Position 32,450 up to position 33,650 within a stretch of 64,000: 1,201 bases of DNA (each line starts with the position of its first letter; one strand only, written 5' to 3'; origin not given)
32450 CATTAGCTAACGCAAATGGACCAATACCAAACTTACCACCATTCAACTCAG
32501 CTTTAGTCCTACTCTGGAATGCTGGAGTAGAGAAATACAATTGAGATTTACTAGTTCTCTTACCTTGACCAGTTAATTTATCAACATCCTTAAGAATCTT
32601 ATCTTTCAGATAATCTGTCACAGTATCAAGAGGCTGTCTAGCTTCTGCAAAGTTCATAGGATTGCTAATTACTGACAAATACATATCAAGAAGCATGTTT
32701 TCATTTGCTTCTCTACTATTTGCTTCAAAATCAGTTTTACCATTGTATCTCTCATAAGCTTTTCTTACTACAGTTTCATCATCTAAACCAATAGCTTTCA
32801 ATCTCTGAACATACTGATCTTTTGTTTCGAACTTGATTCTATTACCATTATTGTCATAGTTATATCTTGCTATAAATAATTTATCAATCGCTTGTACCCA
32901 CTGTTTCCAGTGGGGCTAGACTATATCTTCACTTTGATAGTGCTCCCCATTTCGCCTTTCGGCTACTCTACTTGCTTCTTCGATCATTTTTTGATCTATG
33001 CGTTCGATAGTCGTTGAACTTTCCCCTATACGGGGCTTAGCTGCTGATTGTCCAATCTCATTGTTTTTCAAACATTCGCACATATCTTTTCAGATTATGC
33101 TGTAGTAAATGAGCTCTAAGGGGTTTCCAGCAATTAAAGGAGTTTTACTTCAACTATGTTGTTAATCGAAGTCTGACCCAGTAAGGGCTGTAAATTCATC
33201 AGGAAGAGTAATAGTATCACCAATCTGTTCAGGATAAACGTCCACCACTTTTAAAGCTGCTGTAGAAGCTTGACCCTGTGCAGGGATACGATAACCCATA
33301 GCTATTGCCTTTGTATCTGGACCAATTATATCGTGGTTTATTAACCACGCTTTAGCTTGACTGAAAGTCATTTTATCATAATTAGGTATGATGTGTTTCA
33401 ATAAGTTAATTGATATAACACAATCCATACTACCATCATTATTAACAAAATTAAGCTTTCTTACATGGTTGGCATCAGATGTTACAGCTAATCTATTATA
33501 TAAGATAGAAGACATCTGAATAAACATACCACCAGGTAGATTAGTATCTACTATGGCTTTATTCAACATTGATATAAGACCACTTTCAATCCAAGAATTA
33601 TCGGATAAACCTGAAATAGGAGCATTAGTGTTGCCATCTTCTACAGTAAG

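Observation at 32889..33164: ORF-less group I intron inserted inside the DxDxD catalytic motif of the giant virion RNA polymerase; splicing would fuse two giant ORFs into ~4549 codons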

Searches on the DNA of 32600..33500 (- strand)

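Call 7: search_dna_similar(query=window:32600-33500:-, collection=phages, mode=distant, max_rows=30)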
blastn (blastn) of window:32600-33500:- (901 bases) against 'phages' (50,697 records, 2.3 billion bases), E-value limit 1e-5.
Records with a match: 243; places in all: 278; records where one place covers at least 80% of the query: 0.
Best place of each record, by identity: 80-90% 34; 60-80% 209.
By first word of the organism name: Vibrio 92; Pseudomonas 28; Staphylococcus 20; uncultured 17; Bacillus 17; Flavobacterium 13; Lactococcus 10; Aeromonas 9; Serratia 7; Escherichia 6; and 14 more.
By host as written in the record: - 87; Vibrio cholerae 29; Pseudomonas aeruginosa 14; Lactococcus lactis 10; Bacillus subtilis 7; Staphylococcus aureus 6; Vibrio cholerae O1 5; Aeromonas sp. 4; and 49 more.
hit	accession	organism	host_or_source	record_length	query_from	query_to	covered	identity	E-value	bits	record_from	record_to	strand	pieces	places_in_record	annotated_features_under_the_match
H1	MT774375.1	uncultured phage cr50_1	human feces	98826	1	901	69%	78.6%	3e-77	525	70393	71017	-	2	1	DNA helicase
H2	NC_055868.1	uncultured phage cr50_1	human feces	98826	1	901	69%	78.6%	3e-77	525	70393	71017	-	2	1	DNA helicase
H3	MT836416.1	Bacteriophage sp.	human fecal samples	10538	37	335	33%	67.1%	1e-11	77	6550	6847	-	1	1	record has no annotation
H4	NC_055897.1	uncultured phage cr114_1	human feces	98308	45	336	32%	68.5%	2e-21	110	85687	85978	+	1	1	hypothetical protein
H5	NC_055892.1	uncultured phage cr109_1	human feces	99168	57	336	31%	69.3%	4e-24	118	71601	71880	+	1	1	DprA-like DNA recombination-mediator protein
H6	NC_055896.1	uncultured phage cr113_1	human feces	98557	57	336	31%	66.8%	2e-14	87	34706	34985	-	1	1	DprA-like DNA recombination-mediator protein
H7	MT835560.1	Bacteriophage sp.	human fecal samples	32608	73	336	29%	69.1%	3e-19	103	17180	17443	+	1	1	record has no annotation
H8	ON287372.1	Serratia phage vB_SmaS-Totoro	Serratia marcescens LVF3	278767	328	586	29%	68.8%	2e-16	94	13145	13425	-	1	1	DNA-directed RNA polymerase subunit beta'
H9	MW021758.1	Serratia phage vB_SmaM_Yaphecito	Serratia marcescens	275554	354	583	26%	72.0%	2e-21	110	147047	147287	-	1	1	hypothetical protein | putative RpoBC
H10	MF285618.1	Serratia phage vB_SmaM_ 2050HW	Serratia marcescens wk2050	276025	354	583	26%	71.9%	6e-22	111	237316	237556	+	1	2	RpoBC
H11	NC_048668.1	Serratia phage vB_SmaM_ 2050HW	Serratia marcescens wk2050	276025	354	583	26%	71.9%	6e-22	111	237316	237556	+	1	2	RNA polymerase beta subunit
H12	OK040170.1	Serratia phage BUCT660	Serratia marcescens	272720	354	583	26%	71.9%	6e-22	111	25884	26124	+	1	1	RpoBC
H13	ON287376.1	Serratia phage vB_SmaM-Kodama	Serratia marcescens LVF3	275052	354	583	26%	71.5%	3e-20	106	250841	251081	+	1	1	DNA-directed RNA polymerase subunit beta'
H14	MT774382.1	uncultured phage cr10_1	human feces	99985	72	250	20%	71.5%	2e-16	94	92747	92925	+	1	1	hypothetical protein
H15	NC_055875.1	uncultured phage cr10_1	human feces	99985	72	250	20%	71.5%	2e-16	94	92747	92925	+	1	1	hypothetical protein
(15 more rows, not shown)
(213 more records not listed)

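Call 8: get_annotated_region(hit=H2, flank=300)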
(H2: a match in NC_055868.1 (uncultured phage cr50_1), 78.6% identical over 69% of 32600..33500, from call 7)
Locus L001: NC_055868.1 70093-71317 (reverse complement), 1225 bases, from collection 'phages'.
description: CrAssphage cr50_1, complete genome.
organism: uncultured phage cr50_1 (NCBI taxid 2772059)
taxonomy: Viruses; Duplodnaviria; Heunggongvirae; Uroviricota; Caudoviricetes; Crassvirales; Suoliviridae; Boorivirinae; Cohcovirus; Cohcovirus hiberniae
host: -; source: human feces; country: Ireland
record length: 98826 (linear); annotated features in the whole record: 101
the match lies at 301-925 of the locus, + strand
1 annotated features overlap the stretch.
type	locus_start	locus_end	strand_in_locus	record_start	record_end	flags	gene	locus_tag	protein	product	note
CDS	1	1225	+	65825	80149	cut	-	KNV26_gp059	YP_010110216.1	DNA helicase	gp_05258; VOG0377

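Call 34: get_annotated_region(hit=H10, flank=2500)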
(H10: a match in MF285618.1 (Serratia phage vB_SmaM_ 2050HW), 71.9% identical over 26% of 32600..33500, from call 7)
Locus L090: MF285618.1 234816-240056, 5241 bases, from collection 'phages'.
description: Serratia phage vB_SmaM_ 2050HW, complete genome.
organism: Serratia phage vB_SmaM_ 2050HW (NCBI taxid 2024252)
taxonomy: Viruses; Duplodnaviria; Heunggongvirae; Uroviricota; Caudoviricetes; Moabitevirus; Moabitevirus mv2050HW
host: Serratia marcescens wk2050; source: -; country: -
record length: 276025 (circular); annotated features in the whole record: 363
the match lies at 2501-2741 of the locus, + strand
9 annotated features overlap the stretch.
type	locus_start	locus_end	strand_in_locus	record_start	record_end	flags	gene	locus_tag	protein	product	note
CDS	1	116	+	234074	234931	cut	-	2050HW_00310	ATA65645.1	hypothetical protein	-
CDS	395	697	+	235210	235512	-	-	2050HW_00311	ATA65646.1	hypothetical protein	-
CDS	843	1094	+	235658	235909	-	-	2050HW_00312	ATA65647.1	hypothetical protein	-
CDS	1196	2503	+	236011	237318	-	-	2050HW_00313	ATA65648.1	RpoBC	-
CDS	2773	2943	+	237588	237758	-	-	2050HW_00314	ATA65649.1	RpoBC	-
CDS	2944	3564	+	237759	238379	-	-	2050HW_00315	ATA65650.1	hypothetical protein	-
CDS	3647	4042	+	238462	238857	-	-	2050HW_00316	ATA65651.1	hypothetical protein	-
CDS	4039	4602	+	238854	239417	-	-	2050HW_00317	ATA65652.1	hypothetical protein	-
CDS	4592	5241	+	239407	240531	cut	-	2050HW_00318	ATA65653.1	putative nuclease SbcCD D subunit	-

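Call 37: search_rna_families(source=L090, threshold=gathering, show_alignments=0)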
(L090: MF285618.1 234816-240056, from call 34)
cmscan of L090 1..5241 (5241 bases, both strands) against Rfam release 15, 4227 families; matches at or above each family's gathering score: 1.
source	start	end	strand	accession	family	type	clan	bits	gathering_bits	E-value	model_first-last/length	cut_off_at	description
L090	2450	2759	+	RF00028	Intron_gpI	Intron;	-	58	50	3.4e-13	1-253/253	no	Group I catalytic intron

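Call 39: search_dna_similar(query=window:32889-33164:-, collection=phages, mode=distant, max_rows=60, rows=spread)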
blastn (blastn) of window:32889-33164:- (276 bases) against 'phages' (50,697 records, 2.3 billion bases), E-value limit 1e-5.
Records with a match: 232; places in all: 267; records where one place covers at least 80% of the query: 6.
Best place of each record, by identity: 80-90% 32; 60-80% 200.
By first word of the organism name: Vibrio 92; Pseudomonas 28; Staphylococcus 23; Bacillus 17; Flavobacterium 13; Lactococcus 10; Aeromonas 9; Serratia 7; Escherichia 6; uncultured 3; and 16 more.
By host as written in the record: - 71; Vibrio cholerae 29; Pseudomonas aeruginosa 14; Lactococcus lactis 10; Bacillus subtilis 7; Staphylococcus aureus 6; Vibrio cholerae O1 5; Staphylococcus sp. 4; and 53 more.
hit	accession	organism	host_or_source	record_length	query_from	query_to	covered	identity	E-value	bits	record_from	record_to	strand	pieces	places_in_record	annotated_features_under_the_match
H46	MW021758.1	Serratia phage vB_SmaM_Yaphecito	Serratia marcescens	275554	18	247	83%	72.0%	6e-22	110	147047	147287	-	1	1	hypothetical protein | putative RpoBC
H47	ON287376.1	Serratia phage vB_SmaM-Kodama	Serratia marcescens LVF3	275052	18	247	83%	71.5%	7e-21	106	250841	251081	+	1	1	DNA-directed RNA polymerase subunit beta'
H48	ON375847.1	Pectobacterium phage vB_ParM-25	Pectobacterium aroidearum strain MO46a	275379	21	160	51%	80.8%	1e-24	118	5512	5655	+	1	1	none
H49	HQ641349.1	Vibrio phage ICP1_2006_C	Vibrio cholerae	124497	16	166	55%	72.0%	2e-9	69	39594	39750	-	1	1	none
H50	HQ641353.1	Vibrio phage ICP1_2001_A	Vibrio cholerae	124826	16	166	55%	72.0%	2e-9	69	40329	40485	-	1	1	none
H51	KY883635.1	Vibrio phage JSF6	Vibrio cholerae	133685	16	166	55%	72.0%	2e-9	69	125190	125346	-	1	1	hypothetical protein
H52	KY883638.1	Vibrio phage JSF13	Vibrio cholerae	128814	16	166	55%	72.0%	2e-9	69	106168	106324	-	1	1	hypothetical protein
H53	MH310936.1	Vibrio phage ICP1_2012_A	stool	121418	16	166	55%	72.0%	2e-9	69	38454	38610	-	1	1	none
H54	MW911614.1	Vibrio phage ICP1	Vibrio cholerae O1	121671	16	166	55%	72.0%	2e-9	69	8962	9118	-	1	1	record has no annotation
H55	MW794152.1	Vibrio phage ICP1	-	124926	16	166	55%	72.0%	2e-9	69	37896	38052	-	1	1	none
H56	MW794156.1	Vibrio phage ICP1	-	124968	16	166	55%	72.0%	2e-9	69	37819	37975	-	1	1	none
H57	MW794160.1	Vibrio phage ICP1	-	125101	16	166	55%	72.0%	2e-9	69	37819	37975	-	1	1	none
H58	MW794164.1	Vibrio phage ICP1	-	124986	16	166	55%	72.0%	2e-9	69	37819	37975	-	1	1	none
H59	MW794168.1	Vibrio phage ICP1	-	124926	16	166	55%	72.0%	2e-9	69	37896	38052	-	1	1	none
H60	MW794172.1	Vibrio phage ICP1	-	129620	16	166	55%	72.0%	2e-9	69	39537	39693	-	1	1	none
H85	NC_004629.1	Pseudomonas phage phiKZ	-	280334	22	131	40%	79.6%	9e-14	83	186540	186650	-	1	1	none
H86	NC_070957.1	Aeromonas phage D3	Aeromonas hydrophila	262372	20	129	40%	79.3%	5e-17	94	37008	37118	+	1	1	putative DNA-directed RNA polymerase subunit beta/beta'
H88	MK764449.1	Flavobacterium phage FPSV-S29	Flavobacterium psychrophilum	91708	18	133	42%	74.6%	2e-10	72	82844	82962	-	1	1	none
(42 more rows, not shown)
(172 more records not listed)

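Call 40: get_annotated_region(hit=H85, flank=1500)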
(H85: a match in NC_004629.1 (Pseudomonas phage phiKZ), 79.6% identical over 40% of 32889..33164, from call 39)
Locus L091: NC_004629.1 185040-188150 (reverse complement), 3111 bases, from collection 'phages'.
description: Pseudomonas phage phiKZ, complete genome.
organism: Pseudomonas phage phiKZ (NCBI taxid 2905945)
taxonomy: Viruses; Duplodnaviria; Heunggongvirae; Uroviricota; Caudoviricetes; Phikzvirus; Phikzvirus phiKZ
host: -; source: -; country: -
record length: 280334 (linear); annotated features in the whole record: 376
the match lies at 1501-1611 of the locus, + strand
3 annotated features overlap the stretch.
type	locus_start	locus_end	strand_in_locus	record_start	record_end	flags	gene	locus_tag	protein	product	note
CDS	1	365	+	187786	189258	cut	-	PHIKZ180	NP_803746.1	RNA polymerase beta subunit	structural head protein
CDS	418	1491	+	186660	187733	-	-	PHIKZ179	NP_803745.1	PHIKZ179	-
CDS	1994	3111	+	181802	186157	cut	-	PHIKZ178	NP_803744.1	RNA polymerase beta subunit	structural head protein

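Call 41: get_annotated_region(hit=H86, flank=1500)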
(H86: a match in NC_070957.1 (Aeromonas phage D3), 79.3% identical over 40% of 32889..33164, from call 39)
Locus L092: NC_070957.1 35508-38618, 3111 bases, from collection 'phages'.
description: Aeromonas phage D3, complete genome.
organism: Aeromonas phage D3 (NCBI taxid 2593327)
taxonomy: Viruses; Duplodnaviria; Heunggongvirae; Uroviricota; Caudoviricetes; Ludhianavirus; Ludhianavirus D3
host: Aeromonas hydrophila; source: sewage water; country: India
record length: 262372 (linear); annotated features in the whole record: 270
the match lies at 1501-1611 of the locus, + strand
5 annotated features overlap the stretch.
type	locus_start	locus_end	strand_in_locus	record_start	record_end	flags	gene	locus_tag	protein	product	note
CDS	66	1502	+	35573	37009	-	-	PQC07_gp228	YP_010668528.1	putative DNA-directed RNA polymerase subunit beta/beta'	-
CDS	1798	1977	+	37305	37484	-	-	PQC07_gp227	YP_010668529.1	hypothetical protein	-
CDS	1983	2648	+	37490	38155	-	-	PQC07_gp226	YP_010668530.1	hypothetical protein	-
CDS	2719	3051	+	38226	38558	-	-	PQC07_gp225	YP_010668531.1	hypothetical protein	-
CDS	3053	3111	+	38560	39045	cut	-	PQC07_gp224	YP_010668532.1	hypothetical protein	BLASTp similarity to putative RNA ligase/cyclic nucleotide phosphodiesterase of Aeromonas phage LAh10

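Call 42: get_annotated_region(hit=H88, flank=1500)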
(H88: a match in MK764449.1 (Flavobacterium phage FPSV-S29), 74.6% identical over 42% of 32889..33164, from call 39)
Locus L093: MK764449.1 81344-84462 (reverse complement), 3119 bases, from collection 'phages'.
description: Flavobacterium phage FPSV-S29, complete genome.
organism: Flavobacterium phage FPSV-S29 (NCBI taxid 2575350)
taxonomy: Viruses; Duplodnaviria; Heunggongvirae; Uroviricota; Caudoviricetes; Fipvunavirus
host: Flavobacterium psychrophilum; source: -; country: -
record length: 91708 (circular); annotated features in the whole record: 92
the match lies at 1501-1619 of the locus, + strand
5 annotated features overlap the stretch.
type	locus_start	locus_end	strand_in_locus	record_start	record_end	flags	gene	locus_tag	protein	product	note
CDS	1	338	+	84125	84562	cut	-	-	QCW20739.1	hypothetical protein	unknown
CDS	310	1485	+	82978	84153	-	-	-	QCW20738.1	hypothetical protein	unknown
CDS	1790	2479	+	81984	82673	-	-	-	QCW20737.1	catalytic GIY-YIG endonuclease domain protein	endonuclease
CDS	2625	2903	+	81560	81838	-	-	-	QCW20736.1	hypothetical protein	unknown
CDS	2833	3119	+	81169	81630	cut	-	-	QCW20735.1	hypothetical protein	unknown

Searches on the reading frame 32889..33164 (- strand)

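Call 67: search_protein_families(library=pfam, proteins=[L091:418-1488:+], max_evalue=0.01)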
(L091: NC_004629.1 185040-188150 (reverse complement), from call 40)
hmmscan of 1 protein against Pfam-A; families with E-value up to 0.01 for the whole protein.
L091:418-1488:+ (357 aa): 1 family
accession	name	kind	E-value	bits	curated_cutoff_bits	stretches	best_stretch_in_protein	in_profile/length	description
PF13392.12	HNH_3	-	7e-09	35.6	24.8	1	177-214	6-44/46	HNH endonuclease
